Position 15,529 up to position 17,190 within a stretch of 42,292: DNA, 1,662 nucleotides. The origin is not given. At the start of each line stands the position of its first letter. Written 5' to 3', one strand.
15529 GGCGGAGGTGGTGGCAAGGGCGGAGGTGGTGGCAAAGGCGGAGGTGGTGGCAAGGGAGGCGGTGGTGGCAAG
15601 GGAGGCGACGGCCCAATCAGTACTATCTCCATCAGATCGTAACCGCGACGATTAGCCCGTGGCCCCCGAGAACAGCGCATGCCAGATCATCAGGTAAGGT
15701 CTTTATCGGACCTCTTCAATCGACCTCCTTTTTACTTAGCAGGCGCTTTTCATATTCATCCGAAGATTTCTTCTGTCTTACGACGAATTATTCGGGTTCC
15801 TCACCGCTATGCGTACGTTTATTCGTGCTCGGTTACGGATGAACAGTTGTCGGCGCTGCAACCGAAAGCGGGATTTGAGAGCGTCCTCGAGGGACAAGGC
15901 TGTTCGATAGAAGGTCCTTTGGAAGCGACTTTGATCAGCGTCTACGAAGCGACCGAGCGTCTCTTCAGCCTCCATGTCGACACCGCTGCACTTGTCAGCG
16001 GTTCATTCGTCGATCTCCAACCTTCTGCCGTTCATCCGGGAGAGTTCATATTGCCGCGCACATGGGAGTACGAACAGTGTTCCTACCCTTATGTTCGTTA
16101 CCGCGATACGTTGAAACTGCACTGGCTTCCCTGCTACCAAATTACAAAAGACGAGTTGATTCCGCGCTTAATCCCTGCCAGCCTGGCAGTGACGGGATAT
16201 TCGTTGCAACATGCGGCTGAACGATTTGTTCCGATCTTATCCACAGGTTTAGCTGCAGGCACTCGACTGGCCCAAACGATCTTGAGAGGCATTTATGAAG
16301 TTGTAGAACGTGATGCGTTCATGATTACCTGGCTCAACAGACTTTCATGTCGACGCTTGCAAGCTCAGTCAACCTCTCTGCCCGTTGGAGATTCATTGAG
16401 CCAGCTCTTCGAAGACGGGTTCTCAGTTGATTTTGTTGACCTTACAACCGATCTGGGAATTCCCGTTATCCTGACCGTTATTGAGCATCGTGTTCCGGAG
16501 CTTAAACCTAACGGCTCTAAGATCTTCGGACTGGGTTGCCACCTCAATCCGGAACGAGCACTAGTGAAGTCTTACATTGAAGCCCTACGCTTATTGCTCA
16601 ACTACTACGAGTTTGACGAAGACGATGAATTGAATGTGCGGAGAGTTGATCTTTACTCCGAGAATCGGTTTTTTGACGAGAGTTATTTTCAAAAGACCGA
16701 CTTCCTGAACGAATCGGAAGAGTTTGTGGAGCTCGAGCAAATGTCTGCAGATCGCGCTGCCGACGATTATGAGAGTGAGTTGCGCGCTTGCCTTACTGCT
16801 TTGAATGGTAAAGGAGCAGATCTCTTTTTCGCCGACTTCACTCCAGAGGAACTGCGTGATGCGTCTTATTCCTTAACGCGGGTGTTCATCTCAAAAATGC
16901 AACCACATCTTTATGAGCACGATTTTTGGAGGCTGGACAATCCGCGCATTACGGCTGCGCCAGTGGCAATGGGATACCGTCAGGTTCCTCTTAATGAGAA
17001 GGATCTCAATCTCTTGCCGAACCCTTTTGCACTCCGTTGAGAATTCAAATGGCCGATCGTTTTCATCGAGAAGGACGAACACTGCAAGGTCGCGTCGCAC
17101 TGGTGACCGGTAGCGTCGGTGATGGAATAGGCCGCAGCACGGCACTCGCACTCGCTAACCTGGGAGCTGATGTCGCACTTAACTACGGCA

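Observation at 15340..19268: YcaO operon headed by a (Gly5-Lys)n repeat peptide: candidate undescribed RiPP-like system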

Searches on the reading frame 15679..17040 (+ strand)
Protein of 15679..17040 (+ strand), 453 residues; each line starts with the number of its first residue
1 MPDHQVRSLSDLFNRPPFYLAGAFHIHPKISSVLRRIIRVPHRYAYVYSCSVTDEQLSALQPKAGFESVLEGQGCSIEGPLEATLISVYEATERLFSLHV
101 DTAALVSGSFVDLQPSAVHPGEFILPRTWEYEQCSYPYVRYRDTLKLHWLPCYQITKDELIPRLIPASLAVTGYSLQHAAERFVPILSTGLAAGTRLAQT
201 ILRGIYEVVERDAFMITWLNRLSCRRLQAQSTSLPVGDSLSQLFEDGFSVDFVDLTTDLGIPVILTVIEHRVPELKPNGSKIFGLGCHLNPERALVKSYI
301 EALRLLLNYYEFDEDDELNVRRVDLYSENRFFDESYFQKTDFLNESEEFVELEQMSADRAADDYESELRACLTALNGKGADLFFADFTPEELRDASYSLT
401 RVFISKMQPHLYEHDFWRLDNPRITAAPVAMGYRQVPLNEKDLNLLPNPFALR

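Call 4: search_protein_families(library=pfam, proteins=[window:15679-17040:+], max_evalue=0.01)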
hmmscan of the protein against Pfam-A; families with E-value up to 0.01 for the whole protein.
window:15679-17040:+ (453 aa): 1 family
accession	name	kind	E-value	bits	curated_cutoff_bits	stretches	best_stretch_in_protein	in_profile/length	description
PF02624.21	YcaO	-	5.8e-54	184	25.7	1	81-407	8-324/325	YcaO cyclodehydratase, ATP-ad Mg2+-binding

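Call 5: search_protein_families(library=ncbifam, proteins=[window:15679-17040:+], max_evalue=0.01)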
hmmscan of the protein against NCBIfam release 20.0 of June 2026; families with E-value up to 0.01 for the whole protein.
window:15679-17040:+ (453 aa): 3 families
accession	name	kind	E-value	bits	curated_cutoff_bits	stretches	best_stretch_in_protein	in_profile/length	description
TIGR03604.1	TOMM_cyclo_SagD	subfamily_domain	5.9e-63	213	219.25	1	82-451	8-377/377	thiazole/oxazole-forming peptide maturase, SagD family component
TIGR03266.1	methan_mark_1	equivalog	2.7e-19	69.4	365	1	81-408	63-363/376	YcaO-related McrA-glycine thioamidation protein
TIGR00702.1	TIGR00702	domain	2.9e-14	53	75.65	1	145-303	114-266/377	YcaO-type kinase domain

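Call 9: find_homologous_proteins(query=window:15679-17040:+, max_evalue=1e-10)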
Query window:15679-17040:+ (453 aa): 33 proteins with E <= 1e-10 among 8000 candidates.
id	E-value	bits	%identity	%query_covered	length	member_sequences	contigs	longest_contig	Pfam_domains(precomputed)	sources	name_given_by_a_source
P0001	0.0e+0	1012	98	100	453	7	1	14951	PF02624.22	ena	-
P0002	1.0e-255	867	85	100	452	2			PF02624.22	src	-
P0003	9.0e-236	801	77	100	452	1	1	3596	PF02624.22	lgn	-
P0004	1.7e-225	767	75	100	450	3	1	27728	PF02624.22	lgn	-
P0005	3.9e-196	670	65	100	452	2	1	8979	PF02624.22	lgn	-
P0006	1.6e-154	533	81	64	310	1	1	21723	PF02624.22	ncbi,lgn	-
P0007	2.8e-111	391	47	98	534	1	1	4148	PF02624.22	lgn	-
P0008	1.7e-108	381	45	98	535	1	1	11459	PF02624.22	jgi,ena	-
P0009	1.4e-107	378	46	98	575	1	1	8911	PF02624.22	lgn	-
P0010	4.0e-101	357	43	98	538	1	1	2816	PF02624.22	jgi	jgi:ribosomal protein S12 methylthiotransferase accessory factor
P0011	2.3e-82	295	38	98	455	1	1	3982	PF02624.22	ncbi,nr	ncbi:YcaO-like family protein, partial [Candidatus Peregrinibacteria bacterium]|nr:YcaO-like family 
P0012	5.5e-35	139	29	81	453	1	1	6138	PF02624.22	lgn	-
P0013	6.8e-34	136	31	84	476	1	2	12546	PF02624.22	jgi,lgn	jgi:ribosomal protein S12 methylthiotransferase accessory factor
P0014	1.1e-31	128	31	86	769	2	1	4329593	PF02624.22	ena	-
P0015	1.4e-30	125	28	81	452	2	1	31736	PF02624.22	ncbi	-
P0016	3.9e-30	123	27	81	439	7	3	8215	PF02624.22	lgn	-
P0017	2.5e-28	117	26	81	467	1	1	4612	PF02624.22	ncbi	-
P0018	8.8e-28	115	26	89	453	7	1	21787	PF02624.22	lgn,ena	-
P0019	4.0e-27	113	26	80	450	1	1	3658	PF02624.22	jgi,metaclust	metaclust:\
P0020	4.5e-27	113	28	85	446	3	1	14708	PF02624.22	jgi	-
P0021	1.4e-26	111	25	87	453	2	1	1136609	PF02624.22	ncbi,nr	ncbi:MAG: YcaO-like family protein [Firmicutes bacterium]|nr:YcaO-like family protein [Bacillota bac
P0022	1.1e-25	109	29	85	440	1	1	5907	PF02624.22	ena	-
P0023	1.2e-22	99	27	81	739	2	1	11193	PF02624.22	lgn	-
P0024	2.7e-21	94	28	83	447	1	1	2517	PF02624.22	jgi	-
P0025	5.0e-21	93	29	84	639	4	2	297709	PF02624.22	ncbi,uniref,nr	ncbi:TOMM precursor leader peptide-binding protein [Micromonospora sp. NPDC047793]|uniref:TOMM precu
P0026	8.8e-21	92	29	81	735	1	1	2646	PF02624.22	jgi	-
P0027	2.4e-20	91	30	64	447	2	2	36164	PF02624.22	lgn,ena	-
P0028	9.6e-19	86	25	86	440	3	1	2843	PF02624.22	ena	-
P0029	4.9e-16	77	26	82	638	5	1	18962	PF02624.22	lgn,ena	-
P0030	5.2e-16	77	25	85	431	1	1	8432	PF02624.22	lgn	-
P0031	1.4e-15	75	27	70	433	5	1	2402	PF02624.22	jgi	jgi:ribosomal protein S12 methylthiotransferase accessory factor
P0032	3.9e-15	74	25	87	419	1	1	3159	PF02624.22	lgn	-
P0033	1.1e-13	69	25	76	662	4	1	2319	PF02624.22,PF00899.28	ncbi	-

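Call 11: find_encoding_contigs(protein=P0004, flank=8000, max_places=3)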
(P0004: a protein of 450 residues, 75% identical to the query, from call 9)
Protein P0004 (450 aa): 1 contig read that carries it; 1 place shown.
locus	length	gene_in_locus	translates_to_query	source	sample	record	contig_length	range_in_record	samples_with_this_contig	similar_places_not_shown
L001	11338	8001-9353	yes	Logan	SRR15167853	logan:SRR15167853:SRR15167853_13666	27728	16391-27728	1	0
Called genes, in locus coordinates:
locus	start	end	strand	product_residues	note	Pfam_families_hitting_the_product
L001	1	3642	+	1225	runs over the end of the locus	PF13620:CarboxypepD_reg, PF25183:OMP_b-brl_4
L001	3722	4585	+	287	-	-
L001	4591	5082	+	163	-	PF12867:DinB_2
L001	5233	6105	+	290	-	-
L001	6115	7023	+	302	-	-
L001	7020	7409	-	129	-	-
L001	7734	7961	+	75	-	-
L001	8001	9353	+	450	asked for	PF02624:YcaO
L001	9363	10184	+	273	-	PF00106:adh_short, PF08659:KR (weak), PF13561:adh_short_C2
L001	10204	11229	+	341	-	-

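Call 12: find_encoding_contigs(protein=P0005, flank=8000, max_places=3)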
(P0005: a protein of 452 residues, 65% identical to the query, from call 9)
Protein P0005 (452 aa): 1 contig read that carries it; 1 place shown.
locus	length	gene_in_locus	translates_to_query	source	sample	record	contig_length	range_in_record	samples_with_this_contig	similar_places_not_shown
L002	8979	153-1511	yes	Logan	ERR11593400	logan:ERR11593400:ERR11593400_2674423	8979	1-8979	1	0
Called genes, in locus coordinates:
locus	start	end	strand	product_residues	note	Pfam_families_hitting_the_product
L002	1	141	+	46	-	?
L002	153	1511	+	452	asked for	PF02624:YcaO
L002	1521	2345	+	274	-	PF00106:adh_short, PF13561:adh_short_C2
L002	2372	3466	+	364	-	-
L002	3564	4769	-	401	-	PF14659:Phage_int_SAM_3, PF00589:Phage_integrase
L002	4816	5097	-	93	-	-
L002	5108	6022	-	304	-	PF20081:DUF6475 (faint)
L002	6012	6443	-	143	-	-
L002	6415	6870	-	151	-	-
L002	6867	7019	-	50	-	-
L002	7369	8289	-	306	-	-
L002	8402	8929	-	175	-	-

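Call 13: find_encoding_contigs(protein=P0008, flank=8000, max_places=3)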
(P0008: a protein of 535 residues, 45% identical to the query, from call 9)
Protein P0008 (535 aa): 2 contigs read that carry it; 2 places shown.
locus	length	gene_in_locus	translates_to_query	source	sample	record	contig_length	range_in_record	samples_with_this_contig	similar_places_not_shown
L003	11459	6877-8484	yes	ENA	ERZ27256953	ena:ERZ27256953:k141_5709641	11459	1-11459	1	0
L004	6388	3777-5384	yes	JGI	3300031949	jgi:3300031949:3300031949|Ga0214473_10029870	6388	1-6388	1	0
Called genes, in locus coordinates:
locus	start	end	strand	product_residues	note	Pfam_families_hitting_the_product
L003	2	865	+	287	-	?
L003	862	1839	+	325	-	PF00480:ROK, PF01869:BcrAD_BadFG (faint)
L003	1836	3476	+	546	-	PF00342:PGI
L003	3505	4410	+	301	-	PF03446:NAD_binding_2, PF00393:6PGD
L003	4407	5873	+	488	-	PF00479:G6PD_N, PF02781:G6PD_C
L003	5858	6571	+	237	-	PF01182:Glucosamine_iso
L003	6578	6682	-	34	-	-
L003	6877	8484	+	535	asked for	PF02624:YcaO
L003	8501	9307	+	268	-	PF00106:adh_short, PF08659:KR, PF13561:adh_short_C2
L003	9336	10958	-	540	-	-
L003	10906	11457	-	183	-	?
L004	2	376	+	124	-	?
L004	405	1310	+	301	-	PF03446:NAD_binding_2, PF00393:6PGD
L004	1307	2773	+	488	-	PF00479:G6PD_N, PF02781:G6PD_C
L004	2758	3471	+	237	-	PF01182:Glucosamine_iso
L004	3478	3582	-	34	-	-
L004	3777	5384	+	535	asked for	PF02624:YcaO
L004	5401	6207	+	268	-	PF00106:adh_short, PF08659:KR, PF13561:adh_short_C2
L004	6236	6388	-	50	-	?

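Call 22: find_related_loci(query=A1, collection=genome_contigs, flank=6000)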
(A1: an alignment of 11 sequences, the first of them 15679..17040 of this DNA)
Query A1 (453 aa) in genome_contigs; peptide patterns used: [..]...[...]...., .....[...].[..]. (x = any residue, [..] = any of these).
142 stretches matched a pattern; 131 encode a relative of the query (tblastn E <= 1e-3); the best 80 are kept; 80 distinct loci.
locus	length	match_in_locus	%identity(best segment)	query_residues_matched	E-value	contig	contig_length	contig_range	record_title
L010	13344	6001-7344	65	5-453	0e+0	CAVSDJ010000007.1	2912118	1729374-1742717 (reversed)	MAG: Blastocatellia bacterium isolate MFD01916.bin.3.112 genome assembly, contig: contig_4703, whole genome shotgun sequ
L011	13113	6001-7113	30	72-451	1e-39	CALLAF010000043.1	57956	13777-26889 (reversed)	MAG: uncultured Rhodobacteraceae bacterium isolate L1_Bin_MAXBIN__096_sub_1 genome assembly, contig: c_000001176657, who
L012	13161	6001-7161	31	62-450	3e-38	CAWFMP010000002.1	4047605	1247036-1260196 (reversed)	MAG: uncultured delta proteobacterium isolate MFD06435.bin.2.192 genome assembly, contig: contig_19846, whole genome sho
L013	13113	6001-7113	29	72-451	2e-38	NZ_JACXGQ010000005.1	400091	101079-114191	Yoonia sp. I 8.24 contig00005, whole genome shotgun sequence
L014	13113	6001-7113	30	72-451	2e-38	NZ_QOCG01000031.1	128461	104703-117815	Loktanella sp. D2R18 D2R18_contig_4, whole genome shotgun sequence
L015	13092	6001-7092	30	87-450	7e-37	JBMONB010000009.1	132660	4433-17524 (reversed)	MAG: Bacillota bacterium isolate Betzabe_MAG065 MAG065_9, whole genome shotgun sequence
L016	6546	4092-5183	27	87-451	9e-36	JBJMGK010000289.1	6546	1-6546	MAG: Bryobacteraceae bacterium isolate H2_18_all_fractions_metab_conc_56_56_17 k255_6044764, whole genome shotgun sequen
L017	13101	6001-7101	27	82-451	1e-35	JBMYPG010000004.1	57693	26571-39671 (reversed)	MAG: Pikeienuella sp. isolate ME_XS_2307_bin_12 ME_XS_2307_bin_12_3, whole genome shotgun sequence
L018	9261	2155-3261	28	83-450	1e-35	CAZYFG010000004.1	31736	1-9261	MAG TPA_asm: uncultured Eubacteriales bacterium isolate SRP239243_co1_308 genome assembly, contig: NODE_1949_length_3173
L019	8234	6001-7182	28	60-450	1e-35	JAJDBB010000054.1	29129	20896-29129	MAG: Nitrospinaceae bacterium isolate OFTM324 OFTM324_53, whole genome shotgun sequence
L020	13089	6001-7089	27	83-451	2e-34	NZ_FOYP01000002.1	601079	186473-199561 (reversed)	Yoonia tamlensis strain DSM 26879, whole genome shotgun sequence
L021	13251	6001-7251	27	30-453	3e-32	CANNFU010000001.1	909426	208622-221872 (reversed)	uncultured Rhodobacteraceae bacterium isolate 2-1022.fasta genome assembly, contig: NODE_1, whole genome shotgun sequenc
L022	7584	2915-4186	24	30-451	4e-31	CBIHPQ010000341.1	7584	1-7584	MAG TPA_asm: uncultured Dyadobacter sp. isolate SRR18156209_metabat2_25 genome assembly, contig: ERZ27336869.5792, whole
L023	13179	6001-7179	28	65-450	4e-30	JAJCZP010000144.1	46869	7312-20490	MAG: Deltaproteobacteria bacterium isolate OFTM125 OFTM125_143, whole genome shotgun sequence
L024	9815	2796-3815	29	112-450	9e-30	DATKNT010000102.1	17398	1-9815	MAG TPA_asm: Gaiellaceae bacterium isolate SMAG_U14744 k141_3951384, whole genome shotgun sequence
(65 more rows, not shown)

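Call 26: find_encoding_contigs(protein=P0006, flank=9000, max_places=2)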
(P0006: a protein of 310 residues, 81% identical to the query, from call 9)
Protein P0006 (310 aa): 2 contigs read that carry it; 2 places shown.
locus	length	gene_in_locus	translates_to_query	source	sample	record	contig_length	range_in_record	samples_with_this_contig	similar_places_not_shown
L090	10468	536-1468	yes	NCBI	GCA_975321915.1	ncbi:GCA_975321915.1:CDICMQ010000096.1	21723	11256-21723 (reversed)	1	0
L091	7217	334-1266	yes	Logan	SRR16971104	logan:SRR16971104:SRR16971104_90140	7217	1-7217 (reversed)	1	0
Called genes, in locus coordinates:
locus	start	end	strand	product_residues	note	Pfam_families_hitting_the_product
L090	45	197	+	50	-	-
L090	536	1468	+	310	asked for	PF02624:YcaO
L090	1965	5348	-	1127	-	PF00656:Peptidase_C14 (weak), PF27295:Y4kD_C (weak), PF13365:Trypsin_2 (weak)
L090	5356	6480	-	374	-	PF13365:Trypsin_2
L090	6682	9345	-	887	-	PF00501:AMP-binding, PF23562:AMP-binding_C_3 (weak), PF00550:PP-binding, PF01553:Acyltransferase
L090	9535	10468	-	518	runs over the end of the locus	PF02310:B12-binding, PF04055:Radical_SAM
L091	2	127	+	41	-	?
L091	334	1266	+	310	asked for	PF02624:YcaO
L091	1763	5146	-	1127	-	PF00656:Peptidase_C14 (weak), PF27295:Y4kD_C (weak), PF13365:Trypsin_2 (weak)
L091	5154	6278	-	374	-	PF13365:Trypsin_2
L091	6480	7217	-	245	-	?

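Call 27: find_encoding_contigs(protein=P0003, flank=5000, max_places=2)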
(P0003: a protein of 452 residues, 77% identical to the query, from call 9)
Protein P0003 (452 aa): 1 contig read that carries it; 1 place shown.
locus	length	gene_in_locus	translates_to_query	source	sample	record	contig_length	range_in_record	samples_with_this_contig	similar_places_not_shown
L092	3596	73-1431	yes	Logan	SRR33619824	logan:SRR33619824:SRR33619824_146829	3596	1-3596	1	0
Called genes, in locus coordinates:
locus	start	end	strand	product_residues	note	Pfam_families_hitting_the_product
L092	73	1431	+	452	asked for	PF02624:YcaO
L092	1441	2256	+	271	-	PF00106:adh_short, PF08659:KR, PF13561:adh_short_C2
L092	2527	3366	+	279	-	-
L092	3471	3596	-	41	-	?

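Call 28: find_encoding_contigs(protein=P0011, flank=5000, max_places=2)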
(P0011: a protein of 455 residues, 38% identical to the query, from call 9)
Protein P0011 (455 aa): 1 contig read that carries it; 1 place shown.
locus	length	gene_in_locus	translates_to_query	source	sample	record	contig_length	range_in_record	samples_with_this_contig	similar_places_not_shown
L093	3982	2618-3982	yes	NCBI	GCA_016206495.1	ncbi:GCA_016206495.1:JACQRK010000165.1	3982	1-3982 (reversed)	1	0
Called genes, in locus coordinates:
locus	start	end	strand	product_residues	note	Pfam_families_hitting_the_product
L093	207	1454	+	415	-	-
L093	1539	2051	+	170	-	-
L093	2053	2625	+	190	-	PF13302:Acetyltransf_3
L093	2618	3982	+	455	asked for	PF02624:YcaO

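Call 29: find_encoding_contigs(protein=P0009, flank=8000, max_places=2)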
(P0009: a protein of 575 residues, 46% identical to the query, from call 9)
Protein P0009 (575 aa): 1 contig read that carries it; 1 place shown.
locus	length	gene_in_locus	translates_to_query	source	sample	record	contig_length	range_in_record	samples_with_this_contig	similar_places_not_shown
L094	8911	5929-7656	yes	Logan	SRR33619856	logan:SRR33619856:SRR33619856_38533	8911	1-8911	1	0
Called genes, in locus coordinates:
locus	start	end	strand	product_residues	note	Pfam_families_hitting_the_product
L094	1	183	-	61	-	?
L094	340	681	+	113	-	PF12840:HTH_20, PF01022:HTH_5, PF04545:Sigma70_r4 (weak), PF12802:MarR_2 (weak), PF13518:HTH_28 (faint)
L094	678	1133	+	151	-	PF10604:Polyketide_cyc2 (weak), PF08327:AHSA1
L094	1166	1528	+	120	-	PF00903:Glyoxalase (weak), PF18029:Glyoxalase_6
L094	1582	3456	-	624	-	PF00456:Transketolase_N, PF13292:DXP_synthase_N (weak), PF00676:E1_dh, PF02779:Transket_pyr, PF02780:Transketolase_C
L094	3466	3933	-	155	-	PF01592:NifU_N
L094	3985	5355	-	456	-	PF27186:PM0630 (faint)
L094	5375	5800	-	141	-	-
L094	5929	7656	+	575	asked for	PF02624:YcaO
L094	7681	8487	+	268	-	PF00106:adh_short, PF08659:KR, PF13561:adh_short_C2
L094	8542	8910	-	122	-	?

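Call 40: search_protein_families(library=padloc, proteins=[window:15679-17040:+], max_evalue=0.01)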
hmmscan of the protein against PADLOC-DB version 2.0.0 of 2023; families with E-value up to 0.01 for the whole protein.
window:15679-17040:+ (453 aa): 0 families
